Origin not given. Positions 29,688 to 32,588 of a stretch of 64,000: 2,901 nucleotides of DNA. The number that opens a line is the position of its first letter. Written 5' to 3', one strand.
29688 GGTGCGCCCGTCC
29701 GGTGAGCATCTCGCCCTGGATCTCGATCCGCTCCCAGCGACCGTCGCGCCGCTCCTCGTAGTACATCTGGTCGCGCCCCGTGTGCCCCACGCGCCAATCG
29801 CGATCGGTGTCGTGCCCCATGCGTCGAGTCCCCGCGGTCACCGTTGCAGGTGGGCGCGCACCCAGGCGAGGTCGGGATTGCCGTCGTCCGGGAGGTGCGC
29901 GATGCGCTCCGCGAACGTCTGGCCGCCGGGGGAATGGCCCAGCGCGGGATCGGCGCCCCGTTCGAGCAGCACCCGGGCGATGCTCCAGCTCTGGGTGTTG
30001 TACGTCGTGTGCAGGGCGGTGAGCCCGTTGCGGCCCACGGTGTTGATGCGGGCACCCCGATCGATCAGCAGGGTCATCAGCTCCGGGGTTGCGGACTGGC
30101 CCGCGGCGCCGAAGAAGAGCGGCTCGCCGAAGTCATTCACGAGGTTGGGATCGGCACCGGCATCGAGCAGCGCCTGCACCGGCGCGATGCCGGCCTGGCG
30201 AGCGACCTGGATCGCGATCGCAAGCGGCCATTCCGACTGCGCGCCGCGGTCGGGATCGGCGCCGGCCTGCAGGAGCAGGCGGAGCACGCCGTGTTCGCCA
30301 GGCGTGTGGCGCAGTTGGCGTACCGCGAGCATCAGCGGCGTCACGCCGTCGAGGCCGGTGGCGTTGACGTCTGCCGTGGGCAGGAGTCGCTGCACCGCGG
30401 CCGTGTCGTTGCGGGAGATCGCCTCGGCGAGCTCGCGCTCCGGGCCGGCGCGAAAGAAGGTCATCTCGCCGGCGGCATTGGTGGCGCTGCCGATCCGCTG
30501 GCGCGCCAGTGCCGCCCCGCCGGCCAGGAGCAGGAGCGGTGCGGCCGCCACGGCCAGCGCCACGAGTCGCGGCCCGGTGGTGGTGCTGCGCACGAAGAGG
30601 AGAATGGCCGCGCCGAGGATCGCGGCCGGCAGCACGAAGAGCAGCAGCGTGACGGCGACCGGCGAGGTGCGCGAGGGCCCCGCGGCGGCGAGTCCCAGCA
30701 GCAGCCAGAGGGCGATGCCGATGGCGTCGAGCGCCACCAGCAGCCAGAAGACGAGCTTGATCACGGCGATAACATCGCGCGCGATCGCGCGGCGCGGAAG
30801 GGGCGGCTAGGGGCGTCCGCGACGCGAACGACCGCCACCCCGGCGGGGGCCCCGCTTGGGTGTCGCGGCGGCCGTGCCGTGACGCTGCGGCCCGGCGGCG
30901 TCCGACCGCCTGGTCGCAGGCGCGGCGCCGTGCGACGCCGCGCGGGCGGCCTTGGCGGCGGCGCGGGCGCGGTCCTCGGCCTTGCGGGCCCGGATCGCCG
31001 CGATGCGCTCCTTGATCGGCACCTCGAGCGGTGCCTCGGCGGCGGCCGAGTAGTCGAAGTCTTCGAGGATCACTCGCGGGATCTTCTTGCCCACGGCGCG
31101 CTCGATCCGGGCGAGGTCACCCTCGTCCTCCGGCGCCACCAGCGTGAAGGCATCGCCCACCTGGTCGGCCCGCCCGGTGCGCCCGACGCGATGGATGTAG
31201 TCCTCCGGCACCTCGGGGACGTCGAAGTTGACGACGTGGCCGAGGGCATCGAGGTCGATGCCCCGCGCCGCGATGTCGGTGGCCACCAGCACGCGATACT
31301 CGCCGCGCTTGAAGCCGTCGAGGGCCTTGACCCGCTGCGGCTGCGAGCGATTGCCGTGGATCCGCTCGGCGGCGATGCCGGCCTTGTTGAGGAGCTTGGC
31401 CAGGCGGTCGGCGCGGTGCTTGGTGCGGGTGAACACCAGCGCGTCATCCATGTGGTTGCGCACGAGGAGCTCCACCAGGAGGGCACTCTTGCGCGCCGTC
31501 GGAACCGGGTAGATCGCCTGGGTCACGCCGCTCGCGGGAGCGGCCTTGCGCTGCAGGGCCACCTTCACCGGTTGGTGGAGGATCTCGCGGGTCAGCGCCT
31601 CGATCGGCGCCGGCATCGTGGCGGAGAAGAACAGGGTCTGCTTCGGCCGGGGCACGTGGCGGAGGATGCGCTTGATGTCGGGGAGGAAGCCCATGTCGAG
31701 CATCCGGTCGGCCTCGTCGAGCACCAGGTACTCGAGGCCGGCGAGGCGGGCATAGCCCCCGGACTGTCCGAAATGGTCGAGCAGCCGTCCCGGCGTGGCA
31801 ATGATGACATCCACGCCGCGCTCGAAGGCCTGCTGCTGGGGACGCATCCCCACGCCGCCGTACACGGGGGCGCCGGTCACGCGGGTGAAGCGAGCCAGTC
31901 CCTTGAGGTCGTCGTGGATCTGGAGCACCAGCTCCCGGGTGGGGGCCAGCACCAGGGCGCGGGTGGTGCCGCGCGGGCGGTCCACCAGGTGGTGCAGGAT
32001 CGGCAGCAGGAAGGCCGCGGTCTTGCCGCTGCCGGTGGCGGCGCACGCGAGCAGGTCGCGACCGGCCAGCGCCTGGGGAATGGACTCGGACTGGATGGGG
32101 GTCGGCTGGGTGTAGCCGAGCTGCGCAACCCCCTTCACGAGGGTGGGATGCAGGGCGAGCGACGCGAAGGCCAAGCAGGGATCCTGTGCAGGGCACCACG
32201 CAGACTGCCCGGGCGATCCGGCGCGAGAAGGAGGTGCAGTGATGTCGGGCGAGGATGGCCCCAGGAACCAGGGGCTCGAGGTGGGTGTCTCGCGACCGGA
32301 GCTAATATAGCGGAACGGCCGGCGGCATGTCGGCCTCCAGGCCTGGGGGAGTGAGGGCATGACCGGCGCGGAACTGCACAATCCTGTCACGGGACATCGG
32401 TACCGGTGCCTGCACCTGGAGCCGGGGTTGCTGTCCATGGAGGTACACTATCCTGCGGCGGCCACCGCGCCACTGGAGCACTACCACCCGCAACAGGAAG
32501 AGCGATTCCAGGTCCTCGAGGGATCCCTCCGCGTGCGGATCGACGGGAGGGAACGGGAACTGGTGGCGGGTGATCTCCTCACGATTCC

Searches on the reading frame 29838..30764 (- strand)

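Call 84: search_protein_families(library=pfam, proteins=[window:29838-30764:-], max_evalue=0.0001)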
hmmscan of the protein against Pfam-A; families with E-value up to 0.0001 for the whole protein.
window:29838-30764:- (308 aa): 5 families
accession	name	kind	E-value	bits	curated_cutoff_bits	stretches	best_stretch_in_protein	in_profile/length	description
PF00023.36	Ank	-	1.4e-15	57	21.1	0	139-172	1-29/33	Ankyrin repeat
PF12796.13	Ank_2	-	3.8e-15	56.6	27.3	2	192-273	8-86/90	Ankyrin repeats (3 copies)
PF13637.12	Ank_4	-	1.1e-11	45.1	22.7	0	114-151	3-41/50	Ankyrin repeats (many copies)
PF13857.12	Ank_5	-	6.5e-09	36.4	27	0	233-273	1-42/56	Ankyrin repeats (many copies)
PF13606.12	Ank_3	-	6.1e-07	29.6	22.3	0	139-172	1-29/30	Ankyrin repeat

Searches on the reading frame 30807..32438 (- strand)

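Call 84: search_protein_families(library=pfam, proteins=[window:30807-32438:-], max_evalue=0.0001)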
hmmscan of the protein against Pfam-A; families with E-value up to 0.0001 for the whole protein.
window:30807-32438:- (543 aa): 3 families
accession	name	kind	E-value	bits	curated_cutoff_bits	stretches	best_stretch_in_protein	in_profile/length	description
PF00270.35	DEAD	-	7.5e-50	169.4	26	1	113-280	1-165/167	DEAD/DEAH box helicase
PF00271.37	Helicase_C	-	6.3e-31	107.3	23.5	1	317-424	2-109/110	Helicase conserved C-terminal domain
PF04851.21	ResIII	-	4.3e-07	30.4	22.5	1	128-275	25-162/164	Type III restriction enzyme, res subunit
